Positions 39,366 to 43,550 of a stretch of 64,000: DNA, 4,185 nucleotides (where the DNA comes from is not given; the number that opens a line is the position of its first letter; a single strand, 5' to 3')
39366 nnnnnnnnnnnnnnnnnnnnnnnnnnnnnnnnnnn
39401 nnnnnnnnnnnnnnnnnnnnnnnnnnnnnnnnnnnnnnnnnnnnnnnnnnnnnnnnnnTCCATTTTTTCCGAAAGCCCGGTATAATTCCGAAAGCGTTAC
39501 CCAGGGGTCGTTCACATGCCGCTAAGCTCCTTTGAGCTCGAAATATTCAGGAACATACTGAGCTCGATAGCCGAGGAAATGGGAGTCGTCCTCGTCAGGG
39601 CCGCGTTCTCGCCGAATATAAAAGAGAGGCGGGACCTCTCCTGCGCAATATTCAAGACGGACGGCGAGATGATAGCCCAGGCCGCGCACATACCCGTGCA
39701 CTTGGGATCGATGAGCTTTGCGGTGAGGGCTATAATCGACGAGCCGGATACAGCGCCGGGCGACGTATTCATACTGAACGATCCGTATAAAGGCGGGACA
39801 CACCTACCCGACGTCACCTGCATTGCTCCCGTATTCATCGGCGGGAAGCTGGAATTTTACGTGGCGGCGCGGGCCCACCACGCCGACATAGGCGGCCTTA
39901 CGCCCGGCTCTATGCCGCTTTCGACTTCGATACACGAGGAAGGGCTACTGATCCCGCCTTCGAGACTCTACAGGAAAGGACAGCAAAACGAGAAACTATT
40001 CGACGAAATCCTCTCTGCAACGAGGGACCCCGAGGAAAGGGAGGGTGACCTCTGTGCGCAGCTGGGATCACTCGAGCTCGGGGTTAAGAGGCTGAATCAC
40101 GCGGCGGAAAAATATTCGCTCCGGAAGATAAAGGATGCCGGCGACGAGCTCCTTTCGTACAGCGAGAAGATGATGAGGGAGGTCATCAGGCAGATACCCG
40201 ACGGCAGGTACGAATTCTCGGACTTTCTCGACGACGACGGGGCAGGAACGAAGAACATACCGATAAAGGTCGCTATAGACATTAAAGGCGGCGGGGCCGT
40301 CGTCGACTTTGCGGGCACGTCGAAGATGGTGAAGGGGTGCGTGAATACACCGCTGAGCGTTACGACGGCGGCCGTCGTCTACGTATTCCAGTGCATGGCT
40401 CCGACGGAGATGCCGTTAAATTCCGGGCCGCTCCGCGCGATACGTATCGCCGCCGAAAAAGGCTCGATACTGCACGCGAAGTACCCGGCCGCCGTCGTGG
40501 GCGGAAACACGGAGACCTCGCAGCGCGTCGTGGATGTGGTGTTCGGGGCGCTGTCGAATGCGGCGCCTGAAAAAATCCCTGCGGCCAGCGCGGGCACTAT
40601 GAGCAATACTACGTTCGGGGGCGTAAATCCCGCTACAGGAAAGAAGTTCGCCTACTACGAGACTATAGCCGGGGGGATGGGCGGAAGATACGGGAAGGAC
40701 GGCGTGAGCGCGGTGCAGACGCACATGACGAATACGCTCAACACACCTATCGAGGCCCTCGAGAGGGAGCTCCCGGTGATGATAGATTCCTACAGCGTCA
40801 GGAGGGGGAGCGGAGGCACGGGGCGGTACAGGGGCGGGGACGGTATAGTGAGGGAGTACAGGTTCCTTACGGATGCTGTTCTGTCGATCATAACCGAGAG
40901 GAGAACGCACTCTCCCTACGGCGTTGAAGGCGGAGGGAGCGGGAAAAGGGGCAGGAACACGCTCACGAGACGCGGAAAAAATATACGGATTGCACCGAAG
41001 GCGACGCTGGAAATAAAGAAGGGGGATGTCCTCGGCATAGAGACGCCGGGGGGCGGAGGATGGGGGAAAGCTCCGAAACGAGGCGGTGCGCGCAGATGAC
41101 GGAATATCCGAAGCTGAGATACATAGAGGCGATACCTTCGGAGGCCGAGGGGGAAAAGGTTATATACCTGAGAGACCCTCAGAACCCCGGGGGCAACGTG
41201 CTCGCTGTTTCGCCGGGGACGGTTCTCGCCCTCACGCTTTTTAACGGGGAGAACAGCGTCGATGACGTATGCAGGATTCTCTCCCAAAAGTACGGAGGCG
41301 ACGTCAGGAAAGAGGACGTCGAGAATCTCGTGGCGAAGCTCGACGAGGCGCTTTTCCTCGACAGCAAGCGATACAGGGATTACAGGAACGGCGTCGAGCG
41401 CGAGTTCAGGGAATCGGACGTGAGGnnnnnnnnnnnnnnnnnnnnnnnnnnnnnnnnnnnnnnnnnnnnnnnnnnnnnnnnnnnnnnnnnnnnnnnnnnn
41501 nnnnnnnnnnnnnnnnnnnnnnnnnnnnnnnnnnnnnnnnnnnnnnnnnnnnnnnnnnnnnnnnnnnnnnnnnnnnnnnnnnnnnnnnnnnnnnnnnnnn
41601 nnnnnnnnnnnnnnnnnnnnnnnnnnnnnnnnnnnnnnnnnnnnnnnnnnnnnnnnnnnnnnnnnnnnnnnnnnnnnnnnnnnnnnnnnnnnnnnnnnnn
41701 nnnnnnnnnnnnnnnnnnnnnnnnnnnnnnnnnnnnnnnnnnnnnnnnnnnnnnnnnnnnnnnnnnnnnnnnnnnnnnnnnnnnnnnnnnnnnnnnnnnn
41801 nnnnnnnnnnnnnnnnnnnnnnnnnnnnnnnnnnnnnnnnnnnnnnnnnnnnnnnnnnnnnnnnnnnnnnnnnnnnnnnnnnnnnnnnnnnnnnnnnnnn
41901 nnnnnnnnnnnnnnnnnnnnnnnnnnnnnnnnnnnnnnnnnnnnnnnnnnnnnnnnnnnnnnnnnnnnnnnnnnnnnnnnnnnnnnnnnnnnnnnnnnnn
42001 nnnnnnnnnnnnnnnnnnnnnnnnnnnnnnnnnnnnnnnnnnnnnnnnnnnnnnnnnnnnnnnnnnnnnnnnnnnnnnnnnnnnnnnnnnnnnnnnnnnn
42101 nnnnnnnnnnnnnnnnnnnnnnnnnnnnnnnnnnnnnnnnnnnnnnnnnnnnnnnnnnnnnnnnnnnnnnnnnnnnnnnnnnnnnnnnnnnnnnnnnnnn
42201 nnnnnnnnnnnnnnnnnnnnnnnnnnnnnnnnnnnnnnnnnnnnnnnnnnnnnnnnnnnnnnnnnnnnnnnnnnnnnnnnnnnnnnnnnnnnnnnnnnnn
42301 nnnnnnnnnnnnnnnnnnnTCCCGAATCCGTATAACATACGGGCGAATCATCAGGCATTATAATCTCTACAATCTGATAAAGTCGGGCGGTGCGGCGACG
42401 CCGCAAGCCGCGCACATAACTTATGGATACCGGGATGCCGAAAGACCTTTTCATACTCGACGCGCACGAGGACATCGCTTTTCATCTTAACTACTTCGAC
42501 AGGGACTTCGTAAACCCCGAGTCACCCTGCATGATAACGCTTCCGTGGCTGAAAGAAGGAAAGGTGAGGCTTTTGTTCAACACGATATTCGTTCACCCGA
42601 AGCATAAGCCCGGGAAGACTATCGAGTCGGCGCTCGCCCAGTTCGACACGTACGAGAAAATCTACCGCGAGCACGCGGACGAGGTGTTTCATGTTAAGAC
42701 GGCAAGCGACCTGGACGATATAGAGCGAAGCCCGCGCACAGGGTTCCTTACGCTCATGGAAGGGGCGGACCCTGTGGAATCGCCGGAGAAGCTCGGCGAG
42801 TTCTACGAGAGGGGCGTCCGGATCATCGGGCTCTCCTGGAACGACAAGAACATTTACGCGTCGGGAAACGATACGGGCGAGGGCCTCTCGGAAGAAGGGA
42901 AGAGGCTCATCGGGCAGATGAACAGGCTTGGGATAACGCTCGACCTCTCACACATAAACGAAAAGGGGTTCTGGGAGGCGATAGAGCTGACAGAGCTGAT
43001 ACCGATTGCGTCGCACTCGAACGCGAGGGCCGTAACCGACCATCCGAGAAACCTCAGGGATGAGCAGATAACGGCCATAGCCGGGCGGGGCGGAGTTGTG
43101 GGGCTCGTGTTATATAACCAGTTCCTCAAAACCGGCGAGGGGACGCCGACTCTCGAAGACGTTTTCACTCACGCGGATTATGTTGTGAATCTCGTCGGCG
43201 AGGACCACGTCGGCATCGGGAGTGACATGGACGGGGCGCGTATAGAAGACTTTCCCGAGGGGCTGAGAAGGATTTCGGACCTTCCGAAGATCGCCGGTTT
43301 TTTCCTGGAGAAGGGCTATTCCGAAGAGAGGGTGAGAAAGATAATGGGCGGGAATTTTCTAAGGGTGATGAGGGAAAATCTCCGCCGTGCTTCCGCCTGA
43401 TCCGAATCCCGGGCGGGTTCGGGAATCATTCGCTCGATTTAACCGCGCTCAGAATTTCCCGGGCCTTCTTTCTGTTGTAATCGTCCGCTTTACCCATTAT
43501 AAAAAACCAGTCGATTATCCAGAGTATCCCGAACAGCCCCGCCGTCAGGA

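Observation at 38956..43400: hyuB (no hyuA) → PqqD-like RRE::Memo1-like fusion → M19 dipeptidase operon, preceded by a leaderless secreted 8-Cys protein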

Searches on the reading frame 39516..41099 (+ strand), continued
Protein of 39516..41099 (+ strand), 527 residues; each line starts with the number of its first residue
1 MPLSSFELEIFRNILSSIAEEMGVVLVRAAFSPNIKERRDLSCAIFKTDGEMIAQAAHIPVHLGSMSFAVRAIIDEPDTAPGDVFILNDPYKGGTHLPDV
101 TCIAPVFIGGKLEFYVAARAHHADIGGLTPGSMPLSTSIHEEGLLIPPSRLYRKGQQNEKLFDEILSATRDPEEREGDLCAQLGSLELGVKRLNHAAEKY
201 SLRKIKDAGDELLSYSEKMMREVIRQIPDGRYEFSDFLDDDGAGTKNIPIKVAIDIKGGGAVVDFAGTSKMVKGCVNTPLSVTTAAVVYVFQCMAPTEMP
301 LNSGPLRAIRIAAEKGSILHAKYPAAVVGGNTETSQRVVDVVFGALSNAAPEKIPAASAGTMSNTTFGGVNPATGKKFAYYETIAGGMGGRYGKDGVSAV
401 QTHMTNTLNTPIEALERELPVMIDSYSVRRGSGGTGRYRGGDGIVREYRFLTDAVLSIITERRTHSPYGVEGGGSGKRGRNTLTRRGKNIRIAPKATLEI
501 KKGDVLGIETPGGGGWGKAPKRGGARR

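Call 99: find_encoding_contigs(protein=P0226, flank=5000, max_places=1)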
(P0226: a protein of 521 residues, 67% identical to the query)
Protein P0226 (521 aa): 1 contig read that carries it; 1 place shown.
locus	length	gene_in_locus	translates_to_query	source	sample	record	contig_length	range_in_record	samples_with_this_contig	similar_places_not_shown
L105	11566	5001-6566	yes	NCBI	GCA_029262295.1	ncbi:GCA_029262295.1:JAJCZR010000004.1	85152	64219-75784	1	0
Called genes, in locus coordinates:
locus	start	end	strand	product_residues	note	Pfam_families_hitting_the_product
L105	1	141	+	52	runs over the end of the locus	-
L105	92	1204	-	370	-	PF01702:TGT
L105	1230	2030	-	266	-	PF01113:DapB_N, PF05173:DapB_C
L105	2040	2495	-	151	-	-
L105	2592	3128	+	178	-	PF14385:DUF4416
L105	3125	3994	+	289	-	PF03755:YicC-like_N, PF08340:YicC-like_C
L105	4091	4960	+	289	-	PF02629:CoA_binding, PF13380:CoA_binding_2 (faint), PF13607:Succ_CoA_lig, PF00549:Ligase_CoA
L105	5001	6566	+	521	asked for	PF02538:Hydantoinase_B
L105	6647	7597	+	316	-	PF01244:Peptidase_M19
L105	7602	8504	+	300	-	PF01545:Cation_efflux, PF16916:ZT_dimer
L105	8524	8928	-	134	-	-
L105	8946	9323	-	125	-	PF02617:ClpS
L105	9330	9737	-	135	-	PF07681:DoxX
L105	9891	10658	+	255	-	-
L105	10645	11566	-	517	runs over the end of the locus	PF02646:RmuC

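Call 100: find_encoding_contigs(protein=P0237, flank=5000, max_places=1)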
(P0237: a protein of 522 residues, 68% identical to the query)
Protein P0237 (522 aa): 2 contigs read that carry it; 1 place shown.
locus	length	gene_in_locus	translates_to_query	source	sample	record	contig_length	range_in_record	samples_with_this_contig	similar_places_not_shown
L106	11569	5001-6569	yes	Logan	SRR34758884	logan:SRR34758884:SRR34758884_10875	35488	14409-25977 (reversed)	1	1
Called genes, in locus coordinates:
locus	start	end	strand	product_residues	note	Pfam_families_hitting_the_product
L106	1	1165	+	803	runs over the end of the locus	PF03372:Exo_endo_phos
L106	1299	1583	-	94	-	-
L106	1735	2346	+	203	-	PF13548:DUF4126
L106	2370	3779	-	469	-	PF01266:DAO, PF01593:Amino_oxidase, PF13450:NAD_binding_8, PF13454:NAD_binding_9 (faint)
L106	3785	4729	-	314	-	PF00762:Ferrochelatase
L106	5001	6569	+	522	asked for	PF02538:Hydantoinase_B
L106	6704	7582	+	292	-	PF04055:Radical_SAM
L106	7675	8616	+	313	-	PF00296:Bac_luciferase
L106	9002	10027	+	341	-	PF01145:Band_7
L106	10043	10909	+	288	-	PF01145:Band_7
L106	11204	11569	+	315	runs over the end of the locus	PF00890:FAD_binding_2 (faint), PF01266:DAO (faint), PF07992:Pyr_redox_2, PF13738:Pyr_redox_3, PF00070:Pyr_redox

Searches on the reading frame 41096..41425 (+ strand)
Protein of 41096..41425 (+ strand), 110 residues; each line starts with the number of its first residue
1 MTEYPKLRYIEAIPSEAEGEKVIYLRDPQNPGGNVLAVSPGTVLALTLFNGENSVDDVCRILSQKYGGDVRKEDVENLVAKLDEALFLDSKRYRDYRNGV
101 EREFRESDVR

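Call 32: search_solved_structures(query=A2, max_evalue=10, show_alignments=3)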
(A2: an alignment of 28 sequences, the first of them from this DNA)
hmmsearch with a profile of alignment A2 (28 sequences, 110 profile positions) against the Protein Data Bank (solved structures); distinct sequences matched with E-value up to 10: 38.
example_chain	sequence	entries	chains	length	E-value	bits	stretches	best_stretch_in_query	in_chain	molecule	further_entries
5sxy_A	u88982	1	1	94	0.058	16.7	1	38-88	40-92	Bifunctional coenzyme PQQ synthesis protein C/D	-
5ff5_A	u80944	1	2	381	0.1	15.9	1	41-95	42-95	PaaA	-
5doo_A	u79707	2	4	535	0.11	15.8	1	30-70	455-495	protein lysine methyltransferase 2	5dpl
8fmm_A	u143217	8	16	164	0.11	15.8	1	44-85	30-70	Troponin C, slow skeletal and cardiac muscles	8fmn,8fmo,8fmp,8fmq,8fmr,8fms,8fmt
1dtl_A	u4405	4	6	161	0.12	15.7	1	44-85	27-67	CARDIAC TROPONIN C | Troponin C | Troponin C, slow skeletal and cardiac muscles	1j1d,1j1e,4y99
2jt0_A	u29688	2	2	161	0.14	15.4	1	44-85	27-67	Troponin C, slow skeletal and cardiac muscles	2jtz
1aj4_A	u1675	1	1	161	0.14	15.4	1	44-85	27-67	TROPONIN C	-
9jr1_A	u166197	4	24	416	0.15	15.4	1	54-104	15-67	Carboxyl-terminal protease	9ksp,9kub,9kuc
9ku3_A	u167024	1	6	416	0.16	15.3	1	54-104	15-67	Carboxyl-terminal protease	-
2jt3_A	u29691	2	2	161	0.17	15.2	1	44-85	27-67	Troponin C | Troponin C, slow skeletal and cardiac muscles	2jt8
3qrx_A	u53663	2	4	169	0.24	14.7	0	51-84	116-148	Centrin | Caltractin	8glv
6hrd_A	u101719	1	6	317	0.26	14.6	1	11-98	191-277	3-hydroxybutyryl-CoA dehydrogenase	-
1a2x_A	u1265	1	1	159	0.26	14.6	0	54-85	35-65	TROPONIN C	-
9mo4_G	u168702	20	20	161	0.27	14.6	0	44-85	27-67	Troponin C, slow skeletal and cardiac muscles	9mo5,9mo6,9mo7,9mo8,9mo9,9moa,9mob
1tcf_A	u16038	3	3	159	0.28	14.5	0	54-85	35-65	TROPONIN C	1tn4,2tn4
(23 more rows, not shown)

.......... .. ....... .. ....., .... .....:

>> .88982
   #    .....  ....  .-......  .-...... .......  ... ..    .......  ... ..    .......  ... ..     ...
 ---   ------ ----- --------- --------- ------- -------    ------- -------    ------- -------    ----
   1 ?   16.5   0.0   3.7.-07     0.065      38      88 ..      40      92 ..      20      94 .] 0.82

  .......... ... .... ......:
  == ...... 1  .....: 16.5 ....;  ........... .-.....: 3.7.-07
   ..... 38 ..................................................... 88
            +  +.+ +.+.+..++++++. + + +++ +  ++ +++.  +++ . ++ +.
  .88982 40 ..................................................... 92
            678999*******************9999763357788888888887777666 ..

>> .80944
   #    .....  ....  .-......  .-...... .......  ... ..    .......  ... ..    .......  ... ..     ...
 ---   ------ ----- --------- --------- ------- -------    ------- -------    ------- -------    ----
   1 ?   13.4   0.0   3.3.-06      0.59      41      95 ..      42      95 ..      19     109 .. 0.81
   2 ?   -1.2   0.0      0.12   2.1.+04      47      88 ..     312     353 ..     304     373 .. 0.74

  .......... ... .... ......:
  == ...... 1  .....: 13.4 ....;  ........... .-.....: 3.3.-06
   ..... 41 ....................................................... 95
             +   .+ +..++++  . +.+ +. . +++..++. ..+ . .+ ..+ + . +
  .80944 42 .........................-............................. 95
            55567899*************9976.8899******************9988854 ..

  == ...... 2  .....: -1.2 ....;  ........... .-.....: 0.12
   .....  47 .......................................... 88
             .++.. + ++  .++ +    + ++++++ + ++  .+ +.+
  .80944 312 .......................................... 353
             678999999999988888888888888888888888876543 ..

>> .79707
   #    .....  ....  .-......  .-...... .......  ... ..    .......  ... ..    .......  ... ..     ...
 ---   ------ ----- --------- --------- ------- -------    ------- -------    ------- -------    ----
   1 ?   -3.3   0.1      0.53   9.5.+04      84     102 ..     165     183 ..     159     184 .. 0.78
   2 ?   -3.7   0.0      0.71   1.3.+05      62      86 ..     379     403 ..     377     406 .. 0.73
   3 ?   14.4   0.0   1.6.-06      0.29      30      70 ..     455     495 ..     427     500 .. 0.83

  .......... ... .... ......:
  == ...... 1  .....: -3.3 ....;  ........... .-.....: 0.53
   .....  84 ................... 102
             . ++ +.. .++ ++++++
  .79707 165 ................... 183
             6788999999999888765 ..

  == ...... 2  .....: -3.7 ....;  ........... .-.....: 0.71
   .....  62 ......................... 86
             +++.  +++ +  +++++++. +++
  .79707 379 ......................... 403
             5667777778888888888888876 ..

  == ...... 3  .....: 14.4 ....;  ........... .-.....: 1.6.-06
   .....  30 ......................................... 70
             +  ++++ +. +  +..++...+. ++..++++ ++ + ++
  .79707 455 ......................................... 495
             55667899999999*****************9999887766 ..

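Call 33: search_protein_families(library=pfam, alignment_id=A2, max_evalue=1)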
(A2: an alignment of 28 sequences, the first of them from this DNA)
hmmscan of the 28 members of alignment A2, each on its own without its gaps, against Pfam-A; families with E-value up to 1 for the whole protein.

A. member 1, seq(110 aa): 3 families
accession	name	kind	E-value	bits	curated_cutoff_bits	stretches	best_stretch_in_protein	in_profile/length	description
PF05402.18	PqqD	-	0.0018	19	23.4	1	46-85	23-64/67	Coenzyme PQQ synthesis protein D (PqqD)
PF21100.3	MCM_C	-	0.19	12.1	27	1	54-96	20-61/64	MCM protein C-terminal winged helix-turn-helix domain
PF22792.1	DUF7012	-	0.25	11.8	27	1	13-37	39-61/62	Domain of unknown function (DUF7012)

B. families by the number of members that match (of 28 scanned): 21 families
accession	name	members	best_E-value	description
PF05402.18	PqqD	10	0.00021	Coenzyme PQQ synthesis protein D (PqqD)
PF16221.11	HTH_47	4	0.024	winged helix-turn-helix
PF21782.3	PKMT_2nd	2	0.0044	PKMT, C-terminal winged helix domain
PF24064.2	HTH_NPRL3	2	0.0062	GATOR1 complex protein NPRL3, C-terminal HTH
PF13592.12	HTH_33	2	0.0091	Winged helix-turn helix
PF21475.2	PaaA-like_N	2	0.0095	PaaA-like, N-terminal domain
PF21100.3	MCM_C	2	0.035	MCM protein C-terminal winged helix-turn-helix domain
PF14294.11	DUF4372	2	0.05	Domain of unknown function (DUF4372)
PF03934.19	T2SSK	1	0.00035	Type II secretion system (T2SS), protein K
PF22106.1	NGO1945_C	1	0.011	NGO1945 C-terminal domain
PF17657.6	DNA_pol3_finger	1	0.029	Bacterial DNA polymerase III alpha subunit finger domain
PF19585.4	DUF6092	1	0.039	Family of unknown function (DUF6092)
PF18789.6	DarA_C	1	0.061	Defence against restriction A C-terminal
PF11037.13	Musclin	1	0.069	Insulin-resistance promoting peptide in skeletal muscle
PF03085.20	RAP-1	1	0.089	Rhoptry-associated protein 1 (RAP-1)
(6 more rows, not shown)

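Call 49: predict_structure(alignment_id=A3)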
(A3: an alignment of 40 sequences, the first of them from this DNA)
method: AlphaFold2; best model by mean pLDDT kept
length: 110 residues; sequences in the alignment: 40
mean_pLDDT: 88.2   pTM: 0.77
mean pLDDT of the five models: 88.2, 87.4, 83.3, 82.4, 80.2
residues with pLDDT >= 90: 56; 70-90: 51; 50-70: 3; < 50: 0
segments of 3 or more residues with pLDDT < 50: none
pLDDT, mean of each block of 10 residues (from residue 1): 88 88 89 83 90 94 85 92 92 88 83
secondary structure, 60 per line:
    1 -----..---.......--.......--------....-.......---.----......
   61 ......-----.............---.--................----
elements in order: E11-17 E20-26 E35-38 H40-46 H55-66 H72-84 H91-106

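Call 101: search_protein_representatives(alignment_id=A3)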
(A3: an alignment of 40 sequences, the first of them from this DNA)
Query: 40 sequences, 109 profile positions. Proteins with E-value up to 0.001 (for the whole library): 1566; up to 1e-10: 789; up to 1e-30: 7. The best 150 are listed.
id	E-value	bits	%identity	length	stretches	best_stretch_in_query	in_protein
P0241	8.1e-43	161.2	-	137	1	1-109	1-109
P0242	5.9e-35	135.9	-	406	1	1-109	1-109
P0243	6.4e-34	132.5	-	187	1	3-109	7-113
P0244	5.0e-33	129.7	-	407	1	1-109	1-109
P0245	1.6e-32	128.0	-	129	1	1-109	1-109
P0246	2.7e-31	124.1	-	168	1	1-105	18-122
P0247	4.1e-31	123.5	-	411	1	1-109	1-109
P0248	1.8e-30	121.4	-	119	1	1-109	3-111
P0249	2.0e-30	121.3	-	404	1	1-109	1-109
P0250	2.8e-30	120.8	-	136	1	1-103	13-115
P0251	3.5e-30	120.5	-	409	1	1-109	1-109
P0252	3.5e-30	120.5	-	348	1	1-109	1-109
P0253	3.8e-30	120.4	-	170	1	1-109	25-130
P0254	5.0e-30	120.0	-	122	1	2-109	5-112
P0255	6.1e-30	119.7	-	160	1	1-109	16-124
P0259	4.0e-29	117.1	-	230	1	1-109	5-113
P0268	2.3e-28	114.6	-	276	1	3-109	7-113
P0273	5.8e-28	113.4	-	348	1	2-109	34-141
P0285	3.8e-27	110.7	-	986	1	1-109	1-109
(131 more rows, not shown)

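Call 102: search_protein_families(library=pfam, proteins=[P0285, P0252, P0273, P0241, P0243, P0259, P0268], max_evalue=0.001)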
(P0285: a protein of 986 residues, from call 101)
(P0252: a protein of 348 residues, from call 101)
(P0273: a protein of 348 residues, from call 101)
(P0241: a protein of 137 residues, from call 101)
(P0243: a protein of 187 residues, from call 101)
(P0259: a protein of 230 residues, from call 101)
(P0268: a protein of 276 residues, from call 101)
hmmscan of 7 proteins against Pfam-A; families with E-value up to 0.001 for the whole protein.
P0285 (986 aa): 3 families
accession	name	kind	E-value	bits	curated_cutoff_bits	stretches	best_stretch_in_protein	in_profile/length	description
PF13424.12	TPR_12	-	0.00012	22.7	30.1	0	604-664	4-66/77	Tetratricopeptide repeat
PF07719.23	TPR_2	-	0.00015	22.1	27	0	604-632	2-30/34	Tetratricopeptide repeat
PF00515.34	TPR_1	-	0.00069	19.8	27.8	0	605-631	3-29/34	Tetratricopeptide repeat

P0252 (348 aa): 0 families

P0273 (348 aa): 1 family
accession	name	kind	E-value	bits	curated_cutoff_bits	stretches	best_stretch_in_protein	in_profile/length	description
PF01875.22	Memo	-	1.3e-27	97.1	27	1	143-347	2-180/269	Memo-like protein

P0241 (137 aa): 0 families

P0243 (187 aa): 0 families

P0259 (230 aa): 1 family
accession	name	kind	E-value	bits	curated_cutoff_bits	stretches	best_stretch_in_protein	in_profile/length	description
PF01875.22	Memo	-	2.1e-06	27.6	27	1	116-187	3-59/269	Memo-like protein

P0268 (276 aa): 1 family
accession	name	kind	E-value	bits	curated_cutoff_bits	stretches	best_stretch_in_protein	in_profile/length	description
PF01875.22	Memo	-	1.1e-23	84.3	27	1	115-267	2-148/269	Memo-like protein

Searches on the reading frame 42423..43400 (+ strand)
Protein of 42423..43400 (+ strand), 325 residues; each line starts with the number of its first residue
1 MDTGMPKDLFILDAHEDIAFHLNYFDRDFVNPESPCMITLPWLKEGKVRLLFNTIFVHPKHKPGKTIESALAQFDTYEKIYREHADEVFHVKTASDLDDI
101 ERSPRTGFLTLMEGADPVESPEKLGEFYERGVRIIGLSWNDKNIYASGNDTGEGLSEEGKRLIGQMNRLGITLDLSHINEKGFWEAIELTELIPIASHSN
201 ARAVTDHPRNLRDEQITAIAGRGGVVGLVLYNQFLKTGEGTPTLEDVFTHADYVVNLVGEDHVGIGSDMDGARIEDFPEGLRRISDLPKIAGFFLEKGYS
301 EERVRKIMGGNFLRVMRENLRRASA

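Call 7: search_protein_families(library=pfam, proteins=[window:42423-43400:+], max_evalue=0.1)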
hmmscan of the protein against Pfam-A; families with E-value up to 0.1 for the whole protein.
window:42423-43400:+ (325 aa): 1 family
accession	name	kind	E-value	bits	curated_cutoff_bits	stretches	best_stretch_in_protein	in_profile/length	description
PF01244.27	Peptidase_M19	-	6.6e-88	295.4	26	1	7-318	4-319/319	Membrane dipeptidase (Peptidase family M19)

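Call 8: search_protein_families(library=ncbifam, proteins=[window:42423-43400:+], max_evalue=0.1)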
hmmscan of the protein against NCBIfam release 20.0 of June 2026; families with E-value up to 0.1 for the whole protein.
window:42423-43400:+ (325 aa): 0 families
